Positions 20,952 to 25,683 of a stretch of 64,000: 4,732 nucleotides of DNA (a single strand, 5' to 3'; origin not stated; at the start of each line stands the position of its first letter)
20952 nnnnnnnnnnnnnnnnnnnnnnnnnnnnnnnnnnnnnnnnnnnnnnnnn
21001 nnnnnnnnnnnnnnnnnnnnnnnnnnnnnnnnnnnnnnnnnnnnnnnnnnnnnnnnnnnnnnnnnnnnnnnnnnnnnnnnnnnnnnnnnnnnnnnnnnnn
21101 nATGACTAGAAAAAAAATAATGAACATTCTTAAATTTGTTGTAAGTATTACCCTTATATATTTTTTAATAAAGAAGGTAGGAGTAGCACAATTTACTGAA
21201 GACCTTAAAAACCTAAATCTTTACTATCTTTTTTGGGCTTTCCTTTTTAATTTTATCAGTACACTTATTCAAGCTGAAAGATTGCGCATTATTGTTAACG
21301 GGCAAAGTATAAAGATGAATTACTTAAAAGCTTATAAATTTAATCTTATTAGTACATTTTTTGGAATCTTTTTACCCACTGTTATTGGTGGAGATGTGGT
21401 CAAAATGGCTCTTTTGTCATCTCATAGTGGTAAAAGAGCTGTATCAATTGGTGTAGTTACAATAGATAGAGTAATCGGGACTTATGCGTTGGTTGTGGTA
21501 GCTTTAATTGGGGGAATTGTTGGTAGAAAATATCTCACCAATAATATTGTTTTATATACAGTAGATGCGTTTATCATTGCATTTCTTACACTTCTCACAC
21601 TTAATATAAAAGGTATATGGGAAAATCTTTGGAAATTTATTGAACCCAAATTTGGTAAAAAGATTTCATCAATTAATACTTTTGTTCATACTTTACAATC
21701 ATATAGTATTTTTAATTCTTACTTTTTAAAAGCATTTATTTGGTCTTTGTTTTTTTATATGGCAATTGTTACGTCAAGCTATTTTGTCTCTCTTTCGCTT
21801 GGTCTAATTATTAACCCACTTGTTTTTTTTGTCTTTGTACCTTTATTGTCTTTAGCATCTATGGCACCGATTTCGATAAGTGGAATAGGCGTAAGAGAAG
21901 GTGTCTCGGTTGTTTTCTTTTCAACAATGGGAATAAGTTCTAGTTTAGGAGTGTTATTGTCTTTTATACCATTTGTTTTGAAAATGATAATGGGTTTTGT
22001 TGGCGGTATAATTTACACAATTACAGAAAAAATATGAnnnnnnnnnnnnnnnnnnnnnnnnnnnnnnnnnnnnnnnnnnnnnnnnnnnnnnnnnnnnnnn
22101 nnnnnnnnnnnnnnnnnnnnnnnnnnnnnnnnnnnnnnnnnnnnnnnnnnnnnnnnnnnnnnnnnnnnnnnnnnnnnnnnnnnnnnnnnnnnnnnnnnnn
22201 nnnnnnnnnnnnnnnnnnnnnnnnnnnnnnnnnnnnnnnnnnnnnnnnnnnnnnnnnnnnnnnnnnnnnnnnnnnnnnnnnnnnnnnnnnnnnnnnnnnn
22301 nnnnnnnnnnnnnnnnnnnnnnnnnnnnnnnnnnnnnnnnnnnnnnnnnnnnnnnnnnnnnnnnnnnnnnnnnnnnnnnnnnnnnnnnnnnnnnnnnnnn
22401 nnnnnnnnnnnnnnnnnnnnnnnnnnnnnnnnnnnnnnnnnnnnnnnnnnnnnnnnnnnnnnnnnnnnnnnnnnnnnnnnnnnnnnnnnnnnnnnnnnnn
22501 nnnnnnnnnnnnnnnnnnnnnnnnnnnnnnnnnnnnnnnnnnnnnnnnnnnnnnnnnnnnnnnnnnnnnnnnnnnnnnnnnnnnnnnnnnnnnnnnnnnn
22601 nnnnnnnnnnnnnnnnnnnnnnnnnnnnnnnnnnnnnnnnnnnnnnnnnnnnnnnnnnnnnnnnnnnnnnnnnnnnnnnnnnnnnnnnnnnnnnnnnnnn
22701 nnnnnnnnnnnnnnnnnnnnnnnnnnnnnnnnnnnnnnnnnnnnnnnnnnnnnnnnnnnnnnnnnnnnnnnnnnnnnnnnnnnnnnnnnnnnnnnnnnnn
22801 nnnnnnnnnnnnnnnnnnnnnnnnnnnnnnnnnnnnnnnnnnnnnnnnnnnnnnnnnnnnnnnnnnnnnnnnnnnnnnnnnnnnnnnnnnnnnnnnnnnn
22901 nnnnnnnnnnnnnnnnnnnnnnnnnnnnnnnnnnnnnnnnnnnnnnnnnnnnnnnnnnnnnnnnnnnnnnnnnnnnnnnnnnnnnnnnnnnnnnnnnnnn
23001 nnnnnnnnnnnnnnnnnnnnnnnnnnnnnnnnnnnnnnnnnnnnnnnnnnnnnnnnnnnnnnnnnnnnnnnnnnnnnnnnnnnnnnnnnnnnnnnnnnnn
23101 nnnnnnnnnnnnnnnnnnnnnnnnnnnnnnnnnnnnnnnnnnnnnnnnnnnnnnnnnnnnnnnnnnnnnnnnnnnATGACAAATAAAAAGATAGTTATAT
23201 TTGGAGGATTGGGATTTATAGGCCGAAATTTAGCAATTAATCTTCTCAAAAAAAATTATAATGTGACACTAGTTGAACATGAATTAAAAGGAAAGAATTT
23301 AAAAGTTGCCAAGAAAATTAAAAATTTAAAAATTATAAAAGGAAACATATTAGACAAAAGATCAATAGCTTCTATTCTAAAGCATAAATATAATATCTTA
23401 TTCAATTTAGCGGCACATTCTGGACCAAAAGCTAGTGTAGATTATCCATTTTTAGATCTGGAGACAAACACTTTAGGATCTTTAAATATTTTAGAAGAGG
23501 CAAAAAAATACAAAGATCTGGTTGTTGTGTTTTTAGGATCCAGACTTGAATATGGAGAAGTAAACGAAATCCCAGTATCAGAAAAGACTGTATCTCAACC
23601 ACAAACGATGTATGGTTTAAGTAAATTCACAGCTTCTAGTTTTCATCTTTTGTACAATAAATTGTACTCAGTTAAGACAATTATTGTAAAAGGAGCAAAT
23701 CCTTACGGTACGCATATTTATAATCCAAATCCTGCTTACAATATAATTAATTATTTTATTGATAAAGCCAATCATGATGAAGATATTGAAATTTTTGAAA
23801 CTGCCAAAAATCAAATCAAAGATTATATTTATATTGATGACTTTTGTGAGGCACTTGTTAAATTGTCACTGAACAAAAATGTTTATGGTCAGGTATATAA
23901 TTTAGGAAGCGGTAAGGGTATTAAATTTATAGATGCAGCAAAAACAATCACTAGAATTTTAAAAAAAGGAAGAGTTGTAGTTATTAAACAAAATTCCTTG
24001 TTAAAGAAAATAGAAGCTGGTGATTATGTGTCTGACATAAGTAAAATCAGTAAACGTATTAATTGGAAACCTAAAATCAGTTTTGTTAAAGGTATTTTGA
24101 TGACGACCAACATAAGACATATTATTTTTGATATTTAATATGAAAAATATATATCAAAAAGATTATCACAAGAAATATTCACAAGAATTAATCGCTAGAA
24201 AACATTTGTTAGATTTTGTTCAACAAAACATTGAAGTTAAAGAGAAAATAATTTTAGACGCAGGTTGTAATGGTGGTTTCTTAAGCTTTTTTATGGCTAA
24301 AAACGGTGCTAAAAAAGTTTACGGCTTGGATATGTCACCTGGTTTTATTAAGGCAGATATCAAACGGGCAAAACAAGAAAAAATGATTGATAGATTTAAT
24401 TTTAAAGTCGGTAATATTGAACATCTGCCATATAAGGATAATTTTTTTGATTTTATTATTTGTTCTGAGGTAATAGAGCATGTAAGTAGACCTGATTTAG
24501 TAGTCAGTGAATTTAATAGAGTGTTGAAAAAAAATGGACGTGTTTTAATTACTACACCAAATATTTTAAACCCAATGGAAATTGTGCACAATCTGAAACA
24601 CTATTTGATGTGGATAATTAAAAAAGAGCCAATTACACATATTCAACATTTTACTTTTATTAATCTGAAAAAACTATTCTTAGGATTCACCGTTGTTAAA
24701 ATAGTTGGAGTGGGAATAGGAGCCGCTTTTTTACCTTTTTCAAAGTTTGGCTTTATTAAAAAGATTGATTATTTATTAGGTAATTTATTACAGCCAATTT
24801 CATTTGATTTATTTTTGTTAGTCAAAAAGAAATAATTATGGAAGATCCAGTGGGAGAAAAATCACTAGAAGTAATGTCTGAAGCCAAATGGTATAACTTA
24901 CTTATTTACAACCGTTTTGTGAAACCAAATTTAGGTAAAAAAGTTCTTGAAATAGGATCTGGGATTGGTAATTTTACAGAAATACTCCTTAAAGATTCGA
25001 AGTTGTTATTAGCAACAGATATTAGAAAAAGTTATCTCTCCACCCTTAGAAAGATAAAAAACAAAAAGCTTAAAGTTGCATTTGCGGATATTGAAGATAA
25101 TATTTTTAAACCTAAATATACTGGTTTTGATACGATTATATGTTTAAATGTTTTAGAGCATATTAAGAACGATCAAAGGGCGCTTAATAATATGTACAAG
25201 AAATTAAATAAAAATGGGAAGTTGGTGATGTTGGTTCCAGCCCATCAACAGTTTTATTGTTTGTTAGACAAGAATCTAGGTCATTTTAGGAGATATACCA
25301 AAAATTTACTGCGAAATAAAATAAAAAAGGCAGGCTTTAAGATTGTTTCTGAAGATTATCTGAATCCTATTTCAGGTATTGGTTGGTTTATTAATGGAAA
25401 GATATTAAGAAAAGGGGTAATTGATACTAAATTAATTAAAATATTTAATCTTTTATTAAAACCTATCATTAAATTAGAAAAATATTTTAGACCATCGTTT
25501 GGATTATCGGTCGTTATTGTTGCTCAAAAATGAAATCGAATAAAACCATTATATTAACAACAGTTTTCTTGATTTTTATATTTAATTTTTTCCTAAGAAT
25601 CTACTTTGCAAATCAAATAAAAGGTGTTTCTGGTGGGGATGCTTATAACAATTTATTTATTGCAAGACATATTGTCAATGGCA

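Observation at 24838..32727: Tandem duplication of a three-gene module: methyltransferase, membrane protein A, GT-C B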

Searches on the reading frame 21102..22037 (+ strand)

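Call 66: search_protein_families(library=pfam, proteins=[window:21102-22037:+], max_evalue=0.00001)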
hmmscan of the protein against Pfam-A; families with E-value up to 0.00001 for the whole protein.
window:21102-22037:+ (311 aa): 1 family
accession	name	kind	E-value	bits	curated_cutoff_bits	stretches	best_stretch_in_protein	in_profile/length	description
PF03706.18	LPG_synthase_TM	-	3.4e-34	119.1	33.4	1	9-300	2-300/302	Lysylphosphatidylglycerol synthase TM region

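Call 73: search_protein_families(library=ncbifam, proteins=[window:21102-22037:+], max_evalue=0.001)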
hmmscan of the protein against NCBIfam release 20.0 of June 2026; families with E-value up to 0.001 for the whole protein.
window:21102-22037:+ (311 aa): 2 families
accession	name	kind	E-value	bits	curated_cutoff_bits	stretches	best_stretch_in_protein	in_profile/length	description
TIGR00374.1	TIGR00374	subfamily_domain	8.5e-21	74.7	43.2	1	12-305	1-313/323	flippase-like domain-containing protein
NF053789.1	GlcN_PG_flip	equivalog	3.3e-05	23.4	320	1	15-139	11-133/327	glucosaminyl phosphatidylglycerol flippase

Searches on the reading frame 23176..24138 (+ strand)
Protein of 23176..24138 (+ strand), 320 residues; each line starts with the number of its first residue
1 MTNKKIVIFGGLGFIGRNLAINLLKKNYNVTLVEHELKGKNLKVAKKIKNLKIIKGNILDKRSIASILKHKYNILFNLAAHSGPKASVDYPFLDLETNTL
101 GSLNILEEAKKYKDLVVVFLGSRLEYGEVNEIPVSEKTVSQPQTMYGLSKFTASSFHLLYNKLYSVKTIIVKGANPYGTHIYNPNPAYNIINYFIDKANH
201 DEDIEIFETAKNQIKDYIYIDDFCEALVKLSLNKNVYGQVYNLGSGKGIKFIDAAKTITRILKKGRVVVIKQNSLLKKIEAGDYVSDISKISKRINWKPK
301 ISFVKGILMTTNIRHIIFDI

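Call 66: search_protein_families(library=pfam, proteins=[window:23176-24138:+], max_evalue=0.00001)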
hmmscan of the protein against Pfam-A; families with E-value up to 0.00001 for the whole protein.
window:23176-24138:+ (320 aa): 6 families
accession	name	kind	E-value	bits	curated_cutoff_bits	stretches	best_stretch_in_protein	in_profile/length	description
PF01370.27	Epimerase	-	7.3e-43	147.1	20.9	1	6-244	1-240/240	NAD dependent epimerase/dehydratase family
PF16363.11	GDP_Man_Dehyd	-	9.5e-41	140.8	27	1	8-308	2-330/332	GDP-mannose 4,6 dehydratase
PF04321.23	RmlD_sub_bind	-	1.2e-07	31.6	27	1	5-262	2-231/287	RmlD substrate binding domain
PF02719.21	Polysacc_synt_2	-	1.3e-07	31.5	20.2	1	6-263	1-248/293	Polysaccharide biosynthesis protein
PF05368.20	NmrA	-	3.7e-07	30.5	27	1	3-79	2-78/298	NmrA-like family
PF01073.25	3Beta_HSD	-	1.2e-06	28.2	22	1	7-162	1-162/280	3-beta hydroxysteroid dehydrogenase/isomerase family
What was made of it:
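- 23176..24138 (+): SDR-type NDP-sugar epimerase/dehydratase. This is conserved flanking context upstream of the cassette. Pfam Epimerase E 7e-43 (call 66).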

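Call 73: search_protein_families(library=ncbifam, proteins=[window:23176-24138:+], max_evalue=0.001)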
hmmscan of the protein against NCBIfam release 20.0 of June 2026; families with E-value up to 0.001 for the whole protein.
window:23176-24138:+ (320 aa): 25 families
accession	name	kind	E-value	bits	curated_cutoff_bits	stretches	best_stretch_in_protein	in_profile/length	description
TIGR01181.1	dTDP_gluc_dehyt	equivalog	2.3e-37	128.8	365.1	1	5-311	1-308/321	dTDP-glucose 4,6-dehydratase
TIGR01179.1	galE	equivalog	2.7e-29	102.1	262.3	1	5-308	1-318/332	UDP-glucose 4-epimerase GalE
TIGR04180.1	EDH_00030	hypoth_equivalog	3.9e-28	98.4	475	1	6-301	1-296/297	NAD-dependent 4,6-dehydratase LegB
NF007490.0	PRK10084.1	subfamily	8.6e-21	74.3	649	2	135-311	156-331/361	dTDP-glucose 4,6-dehydratase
NF007582.0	PRK10217.1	equivalog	1.1e-20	74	698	1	4-310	2-327/355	dTDP-glucose 4,6-dehydratase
TIGR02197.1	heptose_epim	equivalog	2.2e-20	73.1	274.6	1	6-273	1-272/316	ADP-glyceromanno-heptose 6-epimerase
NF043036.1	ErythonDh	equivalog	9e-15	54.7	325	1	5-153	2-156/321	D-erythronate dehydrogenase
NF007956.0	PRK10675.1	subfamily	4.1e-14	52.5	394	1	5-298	2-313/338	UDP-glucose 4-epimerase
TIGR01472.1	gmd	equivalog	5.5e-13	48.8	415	1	45-166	50-175/342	GDP-mannose 4,6-dehydratase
NF047922.1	GDPFucSynFcl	equivalog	7.5e-12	45.3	500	1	60-310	41-297/308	GDP-L-fucose synthase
NF011728.1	PRK15181.1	equivalog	3.1e-11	42.9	760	1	3-309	15-332/348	Vi polysaccharide biosynthesis UDP-N-acetylglucosaminuronic acid C-4 epimerase TviC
TIGR02622.1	CDP_4_6_dhtase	equivalog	1.1e-10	41.2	278.45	1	2-118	3-124/352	CDP-glucose 4,6-dehydratase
NF008360.0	PRK11150.1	equivalog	2.3e-10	40.2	452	1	6-277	2-269/310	ADP-glyceromanno-heptose 6-epimerase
NF008872.0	PRK11908.1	equivalog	1.4e-09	37.4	294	1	4-257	2-266/349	bifunctional UDP-4-keto-pentose/UDP-xylose synthase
TIGR01214.1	rmlD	equivalog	2.4e-09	36.7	224.05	1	5-268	1-232/285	dTDP-4-dehydrorhamnose reductase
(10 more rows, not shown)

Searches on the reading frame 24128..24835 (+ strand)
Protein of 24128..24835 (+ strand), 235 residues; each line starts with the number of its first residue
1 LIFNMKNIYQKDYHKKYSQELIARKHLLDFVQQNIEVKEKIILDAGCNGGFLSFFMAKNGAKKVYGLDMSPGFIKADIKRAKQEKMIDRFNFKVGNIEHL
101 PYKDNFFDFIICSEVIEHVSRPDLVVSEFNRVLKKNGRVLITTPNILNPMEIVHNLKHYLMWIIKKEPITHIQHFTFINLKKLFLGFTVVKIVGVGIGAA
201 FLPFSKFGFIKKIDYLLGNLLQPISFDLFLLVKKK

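Call 6: search_protein_families(library=pfam, proteins=[window:24128-24835:+], max_evalue=0.01)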
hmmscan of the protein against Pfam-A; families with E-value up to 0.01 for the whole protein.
window:24128-24835:+ (235 aa): 15 families
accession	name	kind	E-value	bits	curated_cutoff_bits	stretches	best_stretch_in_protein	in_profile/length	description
PF13847.12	Methyltransf_31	-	3.7e-26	92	27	1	38-158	3-127/145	Methyltransferase domain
PF08241.18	Methyltransf_11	-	9.2e-25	87.6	21.2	1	43-141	1-95/95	Methyltransferase domain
PF13649.12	Methyltransf_25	-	5.5e-20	72.3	27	1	42-137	1-97/97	Methyltransferase domain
PF13489.12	Methyltransf_23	-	5.9e-17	62.3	27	1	27-187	9-159/164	Methyltransferase domain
PF08242.18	Methyltransf_12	-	4.4e-14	53.4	30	1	43-139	1-98/98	Methyltransferase domain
PF01209.24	Ubie_methyltran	-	2.6e-09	37.2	20.1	1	35-142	43-152/233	ubiE/COQ5 methyltransferase family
PF08003.17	Methyltransf_9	-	1.3e-08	34.7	23.8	1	32-145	108-221/315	Protein of unknown function (DUF1698)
PF06325.19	PrmA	-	1.6e-06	28.3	22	1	33-139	157-256/296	Ribosomal protein L11 methyltransferase (PrmA)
PF13679.12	Methyltransf_32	-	2.8e-05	24.6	27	1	26-102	8-94/143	Methyltransferase domain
PF02353.26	CMAS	-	3.9e-05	23.5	27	1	28-163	51-185/273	Mycolic acid cyclopropane synthetase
PF07021.18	MetW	-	8e-05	22.8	21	1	41-146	16-112/193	Methionine biosynthesis protein MetW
PF01728.25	FtsJ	-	0.00014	22.3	24.1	1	34-112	17-97/181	FtsJ-like methyltransferase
PF03141.22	Methyltransf_29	-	0.00053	19.1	23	1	32-147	110-223/506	Putative S-adenosyl-L-methionine-dependent methyltransferase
PF12847.13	Methyltransf_18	-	0.0011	19.4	27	0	30-96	7-73/151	Methyltransferase domain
PF05175.20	MTS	-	0.0055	16.8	23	1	27-141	23-138/170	Methyltransferase small domain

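Call 73: search_protein_families(library=ncbifam, proteins=[window:24128-24835:+], max_evalue=0.001)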
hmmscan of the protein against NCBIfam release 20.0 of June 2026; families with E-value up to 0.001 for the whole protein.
window:24128-24835:+ (235 aa): 47 families (the best 25 are shown)
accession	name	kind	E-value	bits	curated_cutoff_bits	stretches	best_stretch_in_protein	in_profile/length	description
TIGR01983.1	UbiG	equivalog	7.4e-23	81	102.95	1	29-145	40-155/228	bifunctional 2-polyprenyl-6-hydroxyphenol methylase/3-demethylubiquinol 3-O-methyltransferase UbiG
TIGR01934.1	MenG_MenH_UbiE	subfamily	4.8e-16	58.7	158.35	1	30-149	31-149/223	ubiquinone/menaquinone biosynthesis methyltransferase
NF008823.0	PRK11873.1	subfamily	5.7e-16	58.8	263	1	40-142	79-182/272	arsenite methyltransferase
TIGR02072.1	BioC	equivalog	2.4e-15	57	184.95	1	23-148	19-139/244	malonyl-ACP O-methyltransferase BioC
TIGR02021.1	BchM-ChlM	equivalog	1.4e-14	54.1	158.9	1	24-158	41-170/218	magnesium protoporphyrin IX methyltransferase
NF001244.0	PRK00216.1-5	equivalog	7.8e-14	51.5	216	1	31-142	41-154/236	bifunctional demethylmenaquinone methyltransferase/2-methoxy-6-polyprenyl-1,4-benzoquinol methylase UbiE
NF011650.0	PRK15068.1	equivalog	1.3e-13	50.5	209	1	30-146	113-230/324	tRNA 5-methoxyuridine(34)/uridine 5-oxyacetic acid(34) synthase CmoB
NF043040.1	corrin_prot_MT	hypoth_equivalog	1.8e-12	47.2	180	1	30-143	33-149/216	corrinoid protein-associated methyltransferase CpaM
NF045667.1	MTase_DVU1556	equivalog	2.8e-12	46.5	155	1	38-142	22-120/213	DVU_1556 family methyltransferase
NF047649.1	MTase_UXPK_star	exception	3.3e-12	46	460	1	41-142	80-182/283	methyltransferase/UXPK-star double selenoprotein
NF041536.1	ArsM_DUF2284_UU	exception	3.7e-12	45.3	575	1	40-143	78-182/459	arsenite methyltransferase/DUF2284 domain selenoprotein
TIGR00452.1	TIGR00452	equivalog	1.6e-11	43.6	275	1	32-144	110-222/316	tRNA 5-methoxyuridine(34)/uridine 5-oxyacetic acid(34) synthase CmoB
NF041537.1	ArsM_AhpD_UU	exception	4.8e-11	42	510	1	40-143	78-182/345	arsenite methyltransferase/AhpD domain selenoprotein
NF040539.1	AST_met_ArsM_2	exception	8.1e-11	42.3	240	1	25-142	46-164/262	putative arsinothricin biosynthesis methyltransferase ArsM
NF001242.0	PRK00216.1-3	equivalog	1.3e-10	41.1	351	1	37-141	69-175/258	bifunctional demethylmenaquinone methyltransferase/2-methoxy-6-polyprenyl-1,4-benzoquinol methylase UbiE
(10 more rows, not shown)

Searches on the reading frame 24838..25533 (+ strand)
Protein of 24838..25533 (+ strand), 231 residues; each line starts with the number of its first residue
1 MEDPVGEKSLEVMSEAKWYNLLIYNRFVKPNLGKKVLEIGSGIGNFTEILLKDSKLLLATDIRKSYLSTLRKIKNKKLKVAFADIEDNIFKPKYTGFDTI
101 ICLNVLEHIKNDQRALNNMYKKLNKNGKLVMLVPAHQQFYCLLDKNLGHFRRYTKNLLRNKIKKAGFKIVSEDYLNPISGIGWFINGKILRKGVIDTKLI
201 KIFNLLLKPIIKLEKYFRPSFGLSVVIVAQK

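Call 6: search_protein_families(library=pfam, proteins=[window:24838-25533:+], max_evalue=0.01)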
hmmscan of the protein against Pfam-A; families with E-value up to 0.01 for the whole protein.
window:24838-25533:+ (231 aa): 15 families
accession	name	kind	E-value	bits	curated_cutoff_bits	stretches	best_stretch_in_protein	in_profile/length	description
PF13489.12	Methyltransf_23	-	4.5e-14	52.9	27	1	25-171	14-163/164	Methyltransferase domain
PF08242.18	Methyltransf_12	-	3.2e-13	50.7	30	1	37-129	1-98/98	Methyltransferase domain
PF08241.18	Methyltransf_11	-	1.4e-11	45.3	21.2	1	37-131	1-95/95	Methyltransferase domain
PF13649.12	Methyltransf_25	-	1.9e-09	38.5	27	1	36-127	1-97/97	Methyltransferase domain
PF13847.12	Methyltransf_31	-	2.1e-09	37.7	27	1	33-135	4-113/145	Methyltransferase domain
PF05219.18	DREV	-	1.4e-08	34.6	26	1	8-133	68-189/265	DREV methyltransferase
PF00398.26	RrnaAD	-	8.1e-06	25.6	24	1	34-95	32-95/263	Ribosomal RNA adenine dimethylase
PF05401.17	NodS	-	6.2e-05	23.4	24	1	35-131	46-144/201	Nodulation protein S (NodS)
PF05891.18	Methyltransf_PK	-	0.00012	22.1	27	1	11-173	34-200/218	AdoMet dependent proline di-methyltransferase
PF08003.17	Methyltransf_9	-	0.00024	20.6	23.8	1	11-131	97-217/315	Protein of unknown function (DUF1698)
PF07021.18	MetW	-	0.00029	21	21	1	27-121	10-100/193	Methionine biosynthesis protein MetW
PF05175.20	MTS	-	0.00041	20.5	23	1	30-155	29-162/170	Methyltransferase small domain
PF01728.25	FtsJ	-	0.0033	17.8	24.1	1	28-102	19-97/181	FtsJ-like methyltransferase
PF01234.23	NNMT_PNMT_TEMT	-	0.0039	16.9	25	0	99-174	164-239/261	NNMT/PNMT/TEMT family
PF01739.24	CheR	-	0.0066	16.3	27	0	74-130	113-172/195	CheR methyltransferase, SAM binding domain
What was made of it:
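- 24838..25533 (+): MT1, a class I SAM methyltransferase with no signal peptide or TM segment. It is the methyltransferase that travels with the A-B cassette. Pfam Methyltransf_23/12/11 (call 6).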

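Call 73: search_protein_families(library=ncbifam, proteins=[window:24838-25533:+], max_evalue=0.001)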
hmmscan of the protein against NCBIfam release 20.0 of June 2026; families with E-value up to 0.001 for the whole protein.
window:24838-25533:+ (231 aa): 18 families
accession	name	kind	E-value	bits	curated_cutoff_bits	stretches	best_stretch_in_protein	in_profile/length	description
TIGR02072.1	BioC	equivalog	4.8e-10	39.7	184.95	1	34-143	36-144/244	malonyl-ACP O-methyltransferase BioC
TIGR01983.1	UbiG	equivalog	5.2e-10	39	102.95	1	31-131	48-151/228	bifunctional 2-polyprenyl-6-hydroxyphenol methylase/3-demethylubiquinol 3-O-methyltransferase UbiG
TIGR04345.1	ovoA_Cterm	equivalog_domain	1.1e-09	38.2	170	1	72-137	110-175/242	putative 4-mercaptohistidine N1-methyltransferase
NF011650.0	PRK15068.1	equivalog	1.4e-08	34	209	1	13-131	106-225/324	tRNA 5-methoxyuridine(34)/uridine 5-oxyacetic acid(34) synthase CmoB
TIGR00755.1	ksgA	equivalog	5.4e-07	29.2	171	1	28-85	25-84/256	16S rRNA (adenine(1518)-N(6)/adenine(1519)-N(6))-dimethyltransferase RsmA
TIGR00452.1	TIGR00452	equivalog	5.8e-07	28.6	275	1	14-131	102-219/316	tRNA 5-methoxyuridine(34)/uridine 5-oxyacetic acid(34) synthase CmoB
NF043040.1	corrin_prot_MT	hypoth_equivalog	7.8e-07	28.7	180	1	32-131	41-147/216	corrinoid protein-associated methyltransferase CpaM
TIGR02021.1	BchM-ChlM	equivalog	4.4e-06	26.3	158.9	1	32-148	54-169/218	magnesium protoporphyrin IX methyltransferase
NF000499.2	Erm23S_rRNA_broad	equivalog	4.4e-06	26.3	212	1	28-85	19-78/244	23S ribosomal RNA methyltransferase Erm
NF045667.1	MTase_DVU1556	equivalog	5.4e-06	26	155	1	29-170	19-163/213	DVU_1556 family methyltransferase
NF041255.1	mycofact_MftM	equivalog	1.2e-05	24.8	200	1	23-114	130-222/289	mycofactocin oligosaccharide methyltransferase MftM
TIGR00537.1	hemK_rel_arch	hypoth_equivalog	3e-05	23.8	87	1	32-94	19-83/179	HemK2/MTQ2 family protein methyltransferase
TIGR04371.1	methyltran_NanM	subfamily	7.9e-05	22.3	44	1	19-54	136-171/273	putative sugar O-methyltransferase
NF001240.0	PRK00216.1-1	equivalog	0.00013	21.1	378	1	32-133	63-170/251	bifunctional demethylmenaquinone methyltransferase/2-methoxy-6-polyprenyl-1,4-benzoquinol methylase UbiE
NF041650.1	nod_mtase_NodS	equivalog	0.00041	20.1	300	1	34-131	40-139/190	nodulation methyltransferase NodS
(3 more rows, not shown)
